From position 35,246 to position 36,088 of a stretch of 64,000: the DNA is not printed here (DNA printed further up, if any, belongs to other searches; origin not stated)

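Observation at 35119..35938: Small 3-TM protein co-transcribed with a double winged-helix regulator, immediately downstream of the surface-protein tandem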

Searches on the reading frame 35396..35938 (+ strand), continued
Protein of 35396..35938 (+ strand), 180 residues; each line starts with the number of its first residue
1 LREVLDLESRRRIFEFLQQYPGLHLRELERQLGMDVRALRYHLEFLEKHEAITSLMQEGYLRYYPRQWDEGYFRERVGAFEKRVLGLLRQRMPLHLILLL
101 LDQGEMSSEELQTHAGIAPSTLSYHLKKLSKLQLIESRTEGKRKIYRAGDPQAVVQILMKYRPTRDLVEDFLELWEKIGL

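Call 13: find_encoding_contigs(protein=P0073, flank=6000, max_places=1)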
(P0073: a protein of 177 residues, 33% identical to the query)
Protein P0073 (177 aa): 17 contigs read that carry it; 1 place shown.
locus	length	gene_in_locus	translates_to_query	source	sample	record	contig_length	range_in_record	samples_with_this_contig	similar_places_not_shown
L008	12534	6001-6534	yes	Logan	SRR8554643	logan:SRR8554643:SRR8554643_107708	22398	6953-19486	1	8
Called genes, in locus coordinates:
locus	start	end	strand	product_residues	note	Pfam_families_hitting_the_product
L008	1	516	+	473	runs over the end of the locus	-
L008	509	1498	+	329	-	-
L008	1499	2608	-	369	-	PF00535:Glycos_transf_2, PF13641:Glyco_tranf_2_3 (weak)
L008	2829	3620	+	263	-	PF00535:Glycos_transf_2, PF13506:Glyco_transf_21 (weak), PF13641:Glyco_tranf_2_3, PF13632:Glyco_trans_2_3 (weak)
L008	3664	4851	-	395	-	-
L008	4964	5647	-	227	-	PF01914:MarC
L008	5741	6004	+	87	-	-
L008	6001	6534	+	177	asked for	PF10711:DUF2513 (faint), PF12802:MarR_2 (faint), PF12840:HTH_20 (weak), PF13463:HTH_27 (faint), PF24266:HTH_HVO_0163_N, PF12840:HTH_20 (weak), PF01022:HTH_5, PF13412:HTH_24 (weak), +3 more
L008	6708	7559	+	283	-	PF00497:SBP_bac_3, PF10613:Lig_chan-Glu_bd (faint)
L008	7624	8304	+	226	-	PF00528:BPD_transp_1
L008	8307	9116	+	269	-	PF02463:SMC_N, PF09818:ABC_ATPase (faint), PF00005:ABC_tran, PF13401:AAA_22 (faint), PF13304:AAA_21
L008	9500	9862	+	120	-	PF22629:ACT_AHAS_ss, PF13710:ACT_5 (weak)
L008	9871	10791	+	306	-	PF01063:Aminotran_4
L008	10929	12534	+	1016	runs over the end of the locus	PF01841:Transglut_core, PF02369:Big_1 (faint), PF13620:CarboxypepD_reg (faint), PF17210:SdrD_B, PF16640:Big_3_5 (faint)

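Call 14: find_encoding_contigs(protein=P0063, flank=6000, max_places=1)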
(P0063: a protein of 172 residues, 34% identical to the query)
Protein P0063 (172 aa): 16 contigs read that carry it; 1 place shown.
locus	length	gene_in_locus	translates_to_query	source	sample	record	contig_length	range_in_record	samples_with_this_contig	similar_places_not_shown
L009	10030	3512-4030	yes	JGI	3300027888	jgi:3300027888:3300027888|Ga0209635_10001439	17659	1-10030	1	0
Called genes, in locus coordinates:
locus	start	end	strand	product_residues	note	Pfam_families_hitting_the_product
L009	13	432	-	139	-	-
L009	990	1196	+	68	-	-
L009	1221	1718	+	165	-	-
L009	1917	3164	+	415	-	-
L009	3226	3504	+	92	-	-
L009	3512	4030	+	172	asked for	PF08100:Dimerisation (faint), PF12840:HTH_20 (faint), PF01047:MarR (faint), PF12802:MarR_2 (faint), PF13601:HTH_34 (faint), PF24266:HTH_HVO_0163_N, PF13412:HTH_24 (weak), PF01022:HTH_5 (weak)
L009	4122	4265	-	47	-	-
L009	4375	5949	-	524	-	-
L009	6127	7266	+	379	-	PF01609:DDE_Tnp_1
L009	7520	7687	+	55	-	PF23477:zf_Tbcl_2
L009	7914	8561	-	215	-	PF12773:DZR (weak), PF13240:Zn_Ribbon_1 (weak), PF13248:Zn_ribbon_3 (faint)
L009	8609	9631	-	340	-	PF05048:NosD, PF13229:Beta_helix, PF05048:NosD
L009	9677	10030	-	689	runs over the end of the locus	PF05048:NosD, PF22842:Pel9A-like_beta_helix, PF13229:Beta_helix, PF05048:NosD, PF13229:Beta_helix, PF18911:PKD_4, PF00801:PKD, PF00801:PKD, +2 more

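Call 19: find_related_loci(query=A2, collection=genome_contigs, flank=5000)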
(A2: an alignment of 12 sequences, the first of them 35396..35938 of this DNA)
Query A2 (180 aa) in genome_contigs; peptide patterns used: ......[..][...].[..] (x = any residue, [..] = any of these).
79 stretches matched a pattern; 73 encode a relative of the query (tblastn E <= 1e-3); 73 distinct loci.
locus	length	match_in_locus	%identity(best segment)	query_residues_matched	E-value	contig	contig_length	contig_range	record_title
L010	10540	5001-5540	80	1-180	1e-89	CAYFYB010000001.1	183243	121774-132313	MAG TPA_asm: uncultured Methanomassiliicoccales archaeon isolate ERP108616_co2_1 genome assembly, contig: NODE_19_length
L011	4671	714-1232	81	8-180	1e-87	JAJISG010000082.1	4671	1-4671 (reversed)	MAG: Thermoplasmatota archaeon isolate bin292 bin292_SY.153.16-18_bin.14.orig_82, whole genome shotgun sequence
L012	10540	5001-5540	68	1-180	2e-74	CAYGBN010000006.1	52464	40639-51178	MAG TPA_asm: uncultured Methanomassiliicoccales archaeon isolate ERP108616_co2_28 genome assembly, contig: NODE_643_leng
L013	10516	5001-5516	37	1-180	5e-39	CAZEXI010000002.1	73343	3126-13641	MAG TPA_asm: uncultured Thermoplasmata archaeon isolate ERP127260_co1_32 genome assembly, contig: NODE_58_length_73343_c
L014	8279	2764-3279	38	1-180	2e-38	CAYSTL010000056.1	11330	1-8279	MAG TPA_asm: uncultured Thermoplasmata archaeon isolate ERP127260_co1_34 genome assembly, contig: NODE_2708_length_11330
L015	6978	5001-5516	37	1-180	2e-38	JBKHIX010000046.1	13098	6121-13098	MAG: Thermoplasmata archaeon isolate D3M20_1 NODE_73_length_13098_cov_7.396535, whole genome shotgun sequence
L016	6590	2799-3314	39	1-180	2e-38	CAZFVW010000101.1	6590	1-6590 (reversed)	MAG TPA_asm: uncultured Thermoplasmata archaeon isolate SRP141376_co2_58 genome assembly, contig: NODE_20046_length_6590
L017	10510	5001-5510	37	2-180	4e-38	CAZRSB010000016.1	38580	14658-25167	MAG TPA_asm: uncultured Thermoplasmata archaeon isolate binchicken_co32_354 genome assembly, contig: NODE_1194_length_38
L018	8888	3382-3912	42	2-178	4e-38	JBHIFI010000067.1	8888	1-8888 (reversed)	MAG: Thermoplasmata archaeon isolate b1.sp2_bin.58 NODE_2203_length_8888_cov_8.609080, whole genome shotgun sequence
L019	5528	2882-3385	37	5-180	4e-38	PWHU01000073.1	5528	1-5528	MAG: Thermoplasmata archaeon isolate T1Sed10_113R1 T1-Sed10-C19344, whole genome shotgun sequence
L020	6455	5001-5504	36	5-180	1e-37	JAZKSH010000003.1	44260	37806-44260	MAG: Thermoplasmatota archaeon isolate NA-30cm_bin.11 NODE_66_length_44260_cov_9.260898, whole genome shotgun sequence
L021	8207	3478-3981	37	5-180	7e-38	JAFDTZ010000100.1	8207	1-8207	MAG: Thermoplasmata archaeon isolate HAP25 k141_581959_length_8207_cov_12.6242, whole genome shotgun sequence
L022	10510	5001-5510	39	5-180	5e-37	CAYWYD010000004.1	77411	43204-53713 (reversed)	MAG TPA_asm: uncultured Thermoplasmata archaeon isolate ERP127260_co1_119 genome assembly, contig: NODE_51_length_77411_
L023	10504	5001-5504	36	5-180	3e-37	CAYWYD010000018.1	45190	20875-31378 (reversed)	MAG TPA_asm: uncultured Thermoplasmata archaeon isolate ERP127260_co1_119 genome assembly, contig: NODE_214_length_45190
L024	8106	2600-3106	38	5-180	2e-36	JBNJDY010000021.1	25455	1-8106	MAG: Thermoplasmatota archaeon isolate Y23_30dBSe4.bin.148 NODE_1259_length_25455_cov_18.575012, whole genome shotgun se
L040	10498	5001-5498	37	1-175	5e-34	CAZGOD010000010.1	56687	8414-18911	MAG TPA_asm: uncultured Thermoplasmatales archaeon isolate SRP214966_co4_455 genome assembly, contig: NODE_278_length_56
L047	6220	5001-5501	36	1-176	1e-33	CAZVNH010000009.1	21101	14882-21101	MAG TPA_asm: uncultured Thermoplasmatales archaeon isolate binchicken_co338_5 genome assembly, contig: NODE_511_length_2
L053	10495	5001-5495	38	6-179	2e-32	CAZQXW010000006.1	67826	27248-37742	MAG TPA_asm: uncultured Thermoplasmatales archaeon isolate SRP332253_co2_211 genome assembly, contig: NODE_316_length_67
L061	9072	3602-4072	35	1-165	1e-27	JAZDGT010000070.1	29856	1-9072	MAG: Methanobacteriota archaeon isolate MEGAHIT-group-0.28 k141_8355906, whole genome shotgun sequence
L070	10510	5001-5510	35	2-180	5e-25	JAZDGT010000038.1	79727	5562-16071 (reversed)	MAG: Methanobacteriota archaeon isolate MEGAHIT-group-0.28 k141_9930714, whole genome shotgun sequence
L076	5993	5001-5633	33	1-156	2e-19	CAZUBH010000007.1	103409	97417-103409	MAG TPA_asm: uncultured Thermoplasmatales archaeon isolate SRP141376_co1_301 genome assembly, contig: NODE_485_length_10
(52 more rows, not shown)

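Call 32: search_solved_structures(query=A1, max_evalue=0.01, show_alignments=2)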
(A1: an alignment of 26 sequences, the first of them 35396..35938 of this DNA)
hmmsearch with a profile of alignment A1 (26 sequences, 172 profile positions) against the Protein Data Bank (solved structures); distinct sequences matched with E-value up to 0.01: 61 (the best 60 are shown).
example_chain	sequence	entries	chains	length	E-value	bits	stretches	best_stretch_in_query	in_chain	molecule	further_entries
5duk_A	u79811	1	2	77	8.3e-21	77.9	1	2-75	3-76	putative DNA binding protein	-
3jth_A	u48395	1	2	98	5.8e-08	36.1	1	82-150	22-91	Transcription activator HlyU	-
4k2e_A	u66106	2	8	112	5.9e-08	36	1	76-151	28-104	Transcriptional activator HlyU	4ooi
1r22_A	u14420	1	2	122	6e-08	36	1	77-147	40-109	Transcriptional repressor smtB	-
5znx_A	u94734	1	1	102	7.2e-08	35.7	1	82-150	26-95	Transcriptional activator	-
4omy_A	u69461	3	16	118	2.7e-07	33.9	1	87-155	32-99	NolR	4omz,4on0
1r1t_A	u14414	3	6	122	2.8e-07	33.8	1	78-147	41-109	Transcriptional repressor smtB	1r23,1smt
8qkf_A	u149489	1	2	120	3e-06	30.5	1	84-144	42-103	ArsR family transcriptional regulator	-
2e7w_A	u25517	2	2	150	4.8e-06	29.8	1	86-128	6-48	150aa long hypothetical transcriptional regulator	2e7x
2pmh_A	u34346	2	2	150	4.8e-06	29.8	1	86-128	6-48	150aa long hypothetical transcriptional regulator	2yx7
2efq_A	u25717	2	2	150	4.8e-06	29.8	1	86-128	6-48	150aa long hypothetical transcriptional regulator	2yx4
2efo_A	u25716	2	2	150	5e-06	29.8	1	86-128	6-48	150aa long hypothetical transcriptional regulator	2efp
3cuo_A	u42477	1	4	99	9.6e-06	28.8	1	82-150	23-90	Uncharacterized HTH-type transcriptional regulator ygaV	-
4ggg_A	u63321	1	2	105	1e-05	28.7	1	89-146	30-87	Repressor protein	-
6jmi_A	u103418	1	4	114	1.7e-05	28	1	80-160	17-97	Uncharacterized HTH-type transcriptional regulator Rv0081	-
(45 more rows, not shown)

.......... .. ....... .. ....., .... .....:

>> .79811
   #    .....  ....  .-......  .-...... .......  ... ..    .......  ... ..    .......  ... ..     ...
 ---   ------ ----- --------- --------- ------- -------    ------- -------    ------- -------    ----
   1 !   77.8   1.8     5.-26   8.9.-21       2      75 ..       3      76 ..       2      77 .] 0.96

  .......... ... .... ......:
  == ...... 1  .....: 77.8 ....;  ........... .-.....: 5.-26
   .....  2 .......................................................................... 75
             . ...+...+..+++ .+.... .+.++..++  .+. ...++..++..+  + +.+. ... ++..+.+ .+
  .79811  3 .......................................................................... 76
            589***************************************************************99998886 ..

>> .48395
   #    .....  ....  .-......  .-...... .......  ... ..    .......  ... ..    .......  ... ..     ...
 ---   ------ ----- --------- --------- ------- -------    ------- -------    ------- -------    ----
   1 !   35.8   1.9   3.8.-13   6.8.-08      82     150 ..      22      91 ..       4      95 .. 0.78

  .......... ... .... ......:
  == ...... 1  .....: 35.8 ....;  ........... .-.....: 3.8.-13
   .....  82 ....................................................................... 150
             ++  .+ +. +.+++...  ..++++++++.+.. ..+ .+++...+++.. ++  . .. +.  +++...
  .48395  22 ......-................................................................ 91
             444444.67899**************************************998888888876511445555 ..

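Call 37: search_dna_similar(query=window:35396-35938:+, collection=plasmids, mode=protein, max_evalue=0.001, max_rows=25)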
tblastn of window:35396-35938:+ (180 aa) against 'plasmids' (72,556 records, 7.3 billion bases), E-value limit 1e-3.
Records with a match: 64; places in all: 70; records where one place covers at least 80% of the query: 39.
Best place of each record, by identity: <60% 64.
By first word of the organism name: Haloarcula 15; Halorussus 8; Halobacterium 7; Halobaculum 5; Klebsiella 5; Salinigranum 2; Halorientalis 2; Natrinema 2; Halorubrum 2; Salarchaeum 2; and 14 more.
By predicted mobility (MOB-suite, as given by PLSDB): non-mobilizable 57; conjugative 5; mobilizable 2.
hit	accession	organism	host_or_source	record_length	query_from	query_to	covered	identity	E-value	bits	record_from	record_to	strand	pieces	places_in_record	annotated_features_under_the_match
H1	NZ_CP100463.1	Salinigranum marinum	cell culture,Saline soil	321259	5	177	96%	31.3%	2e-16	83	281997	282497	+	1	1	metalloregulator ArsR/SmtB family transcription factor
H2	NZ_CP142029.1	Haloarcula sp. GH36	cell culture,inland salt lake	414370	5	177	96%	31.1%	6e-14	76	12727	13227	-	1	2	metalloregulator ArsR/SmtB family transcription factor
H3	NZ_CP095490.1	Halorientalis marina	cell culture,salt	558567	5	176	96%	31.3%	4e-15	79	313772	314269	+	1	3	metalloregulator ArsR/SmtB family transcription factor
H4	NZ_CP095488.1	Halorientalis marina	cell culture,salt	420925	5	177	96%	30.1%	2e-13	75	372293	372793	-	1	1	metalloregulator ArsR/SmtB family transcription factor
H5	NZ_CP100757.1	Natrinema gelatinilyticum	marine sediment,sediment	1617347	4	177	97%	29.5%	8e-15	78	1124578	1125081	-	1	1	record has no annotation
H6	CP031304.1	Natrinema thermotolerans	Cell culture,Korean salt-fermented food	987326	4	177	97%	29.4%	4e-11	68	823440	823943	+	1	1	winged helix-turn-helix transcriptional regulator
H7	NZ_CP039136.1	Haloarcula marismortui ATCC 43049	Cell culture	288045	5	177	96%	29.5%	9e-13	72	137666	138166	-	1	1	metalloregulator ArsR/SmtB family transcription factor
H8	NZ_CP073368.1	Haloarcula sinaiiensis ATCC 33800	cell culture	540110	5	177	96%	29.5%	9e-13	72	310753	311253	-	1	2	metalloregulator ArsR/SmtB family transcription factor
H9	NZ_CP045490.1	Natronorubrum aibiense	single cell,Xinjiang Aibi Salt Lake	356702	4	177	97%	29.0%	7e-14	76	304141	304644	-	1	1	metalloregulator ArsR/SmtB family transcription factor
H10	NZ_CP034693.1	Halorubrum sp. BOL3-1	-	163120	5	176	96%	29.3%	3e-13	74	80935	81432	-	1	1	metalloregulator ArsR/SmtB family transcription factor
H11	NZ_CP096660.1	Halorussus limi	cell culture,saline soil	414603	9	174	92%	28.6%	2e-13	74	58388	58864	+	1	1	winged helix-turn-helix transcriptional regulator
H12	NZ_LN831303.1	Halobacterium hubeiense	-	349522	9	164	87%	29.9%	2e-12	71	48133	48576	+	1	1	helix-turn-helix domain-containing protein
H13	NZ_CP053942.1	Halorubrum salinarum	soil,single cell,solar salt farm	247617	3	175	96%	26.9%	5e-19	91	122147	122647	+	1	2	winged helix-turn-helix transcriptional regulator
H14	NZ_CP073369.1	Haloarcula sinaiiensis ATCC 33800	cell culture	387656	21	174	86%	29.9%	5e-11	67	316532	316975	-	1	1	helix-turn-helix domain-containing protein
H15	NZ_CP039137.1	Haloarcula marismortui ATCC 43049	Cell culture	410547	21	174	86%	29.9%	7e-11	67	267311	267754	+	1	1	helix-turn-helix domain-containing protein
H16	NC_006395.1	Haloarcula marismortui ATCC 43049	-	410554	21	174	86%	29.9%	7e-11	67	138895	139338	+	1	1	helix-turn-helix domain-containing protein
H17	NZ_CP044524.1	Halorussus halophilus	pure culture,marine solar saltern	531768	8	164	87%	28.7%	3e-14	77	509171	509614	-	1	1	helix-turn-helix domain-containing protein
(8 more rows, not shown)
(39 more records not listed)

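Call 38: get_annotated_region(hit=H1, flank=4000)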
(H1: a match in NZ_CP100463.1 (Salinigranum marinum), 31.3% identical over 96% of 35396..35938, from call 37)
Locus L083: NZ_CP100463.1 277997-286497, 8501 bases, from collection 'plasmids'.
description: Salinigranum marinum strain ZS-10 plasmid unnamed2, complete sequence
organism: Salinigranum marinum (NCBI taxid 1515595)
taxonomy: Archaea; Euryarchaeota; Halobacteria; Halobacteriales; Haloferacaceae; Salinigranum; Salinigranum marinum
host: -; source: cell culture,Saline soil; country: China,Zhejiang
typing (MOB-suite, as given by PLSDB): non-mobilizable
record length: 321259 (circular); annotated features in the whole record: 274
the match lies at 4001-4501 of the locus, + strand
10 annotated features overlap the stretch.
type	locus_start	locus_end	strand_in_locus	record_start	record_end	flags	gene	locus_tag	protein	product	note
CDS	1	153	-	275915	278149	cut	-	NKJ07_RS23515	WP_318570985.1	methyl-accepting chemotaxis protein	-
CDS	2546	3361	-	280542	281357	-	-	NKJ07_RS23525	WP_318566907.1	IS5 family transposase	-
CDS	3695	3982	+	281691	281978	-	-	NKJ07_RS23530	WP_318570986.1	hypothetical protein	-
CDS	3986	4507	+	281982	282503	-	-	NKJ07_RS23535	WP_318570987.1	metalloregulator ArsR/SmtB family transcription factor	GO:0006355 - regulation of DNA-templated transcription [Evidence IEA]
CDS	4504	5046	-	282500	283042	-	-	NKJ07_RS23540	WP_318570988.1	hypothetical protein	-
CDS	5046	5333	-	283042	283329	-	-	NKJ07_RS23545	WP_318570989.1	thrombospondin type 3 repeat-containing protein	GO:0007155 - cell adhesion [Evidence IEA]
CDS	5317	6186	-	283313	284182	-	-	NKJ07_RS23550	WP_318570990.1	FAD:protein FMN transferase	-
CDS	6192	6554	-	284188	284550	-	-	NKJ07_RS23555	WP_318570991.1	hypothetical protein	-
CDS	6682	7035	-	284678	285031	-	-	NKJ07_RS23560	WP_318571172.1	hypothetical protein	-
CDS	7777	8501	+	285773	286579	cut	-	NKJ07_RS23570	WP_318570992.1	MaoC/PaaZ C-terminal domain-containing protein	-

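Call 39: get_annotated_region(hit=H7, flank=4000)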
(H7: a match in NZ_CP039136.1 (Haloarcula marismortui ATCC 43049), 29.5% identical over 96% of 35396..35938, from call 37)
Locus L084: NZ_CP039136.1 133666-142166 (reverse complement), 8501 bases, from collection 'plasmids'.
description: Haloarcula marismortui ATCC 43049 plasmid pHMA288, complete sequence
organism: Haloarcula marismortui ATCC 43049 (NCBI taxid 272569)
taxonomy: Archaea; Euryarchaeota; Halobacteria; Halobacteriales; Haloarculaceae; Haloarcula; Haloarcula marismortui; Haloarcula marismortui ATCC 43049
host: -; source: Cell culture; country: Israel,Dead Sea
typing (MOB-suite, as given by PLSDB): non-mobilizable
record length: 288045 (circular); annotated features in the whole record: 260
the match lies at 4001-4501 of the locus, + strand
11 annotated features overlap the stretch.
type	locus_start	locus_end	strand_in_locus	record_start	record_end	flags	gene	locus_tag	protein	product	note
CDS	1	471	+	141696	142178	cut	-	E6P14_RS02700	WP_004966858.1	hypothetical protein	-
CDS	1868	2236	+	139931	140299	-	-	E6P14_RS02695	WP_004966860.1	UPF0175 family protein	-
CDS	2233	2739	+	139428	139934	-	-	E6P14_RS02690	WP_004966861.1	hypothetical protein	-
CDS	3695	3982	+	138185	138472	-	-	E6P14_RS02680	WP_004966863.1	hypothetical protein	-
CDS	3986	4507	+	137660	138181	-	-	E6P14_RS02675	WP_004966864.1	metalloregulator ArsR/SmtB family transcription factor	GO:0006355 - regulation of DNA-templated transcription [Evidence IEA]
CDS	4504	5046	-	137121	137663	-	-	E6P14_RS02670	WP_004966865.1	hypothetical protein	-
CDS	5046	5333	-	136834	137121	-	-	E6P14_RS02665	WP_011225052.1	thrombospondin type 3 repeat-containing protein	GO:0007155 - cell adhesion [Evidence IEA]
CDS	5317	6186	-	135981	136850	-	-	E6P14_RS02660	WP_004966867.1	FAD:protein FMN transferase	-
CDS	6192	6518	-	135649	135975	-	-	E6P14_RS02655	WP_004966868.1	hypothetical protein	-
CDS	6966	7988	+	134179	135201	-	-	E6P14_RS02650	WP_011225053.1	site-specific integrase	GO:0015074 - DNA integration [Evidence IEA]; GO:0006310 - DNA recombination [Evidence IEA]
CDS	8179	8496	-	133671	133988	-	-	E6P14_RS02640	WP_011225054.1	hypothetical protein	-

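Call 40: get_annotated_region(hit=H13, flank=4000)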
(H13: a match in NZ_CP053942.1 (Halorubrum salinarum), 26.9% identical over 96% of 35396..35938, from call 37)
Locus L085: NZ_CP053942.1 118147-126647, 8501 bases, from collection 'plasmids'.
description: Halorubrum salinarum strain RHB-C plasmid pHAR01, complete sequence
organism: Halorubrum salinarum (NCBI taxid 2739057)
taxonomy: Archaea; Euryarchaeota; Halobacteria; Halobacteriales; Haloferacaceae; Halorubrum; Halorubrum salinarum
host: -; source: soil,single cell,solar salt farm; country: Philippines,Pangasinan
typing (MOB-suite, as given by PLSDB): non-mobilizable
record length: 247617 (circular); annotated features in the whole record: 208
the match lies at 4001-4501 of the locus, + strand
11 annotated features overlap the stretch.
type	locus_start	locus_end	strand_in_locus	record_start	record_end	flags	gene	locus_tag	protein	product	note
CDS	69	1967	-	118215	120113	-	-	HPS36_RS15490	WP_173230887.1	methyl-accepting chemotaxis protein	GO:0007165 - signal transduction [Evidence IEA]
CDS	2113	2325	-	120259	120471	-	-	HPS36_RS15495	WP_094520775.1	hypothetical protein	-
CDS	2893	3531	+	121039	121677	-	-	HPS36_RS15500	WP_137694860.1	PepSY domain-containing protein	-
CDS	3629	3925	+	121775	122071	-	-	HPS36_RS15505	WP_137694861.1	hypothetical protein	-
CDS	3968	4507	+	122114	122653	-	-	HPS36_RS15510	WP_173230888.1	winged helix-turn-helix transcriptional regulator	-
CDS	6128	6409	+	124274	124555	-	-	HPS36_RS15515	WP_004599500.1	helix-turn-helix transcriptional regulator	-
CDS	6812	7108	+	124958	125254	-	-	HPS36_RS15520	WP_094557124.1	DUF6516 family protein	-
CDS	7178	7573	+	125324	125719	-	-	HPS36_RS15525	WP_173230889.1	hypothetical protein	-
CDS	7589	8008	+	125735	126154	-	-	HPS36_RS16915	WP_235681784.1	hypothetical protein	-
CDS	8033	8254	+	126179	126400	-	-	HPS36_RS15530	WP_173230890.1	hypothetical protein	-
CDS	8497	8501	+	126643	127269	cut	-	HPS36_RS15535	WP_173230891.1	hypothetical protein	-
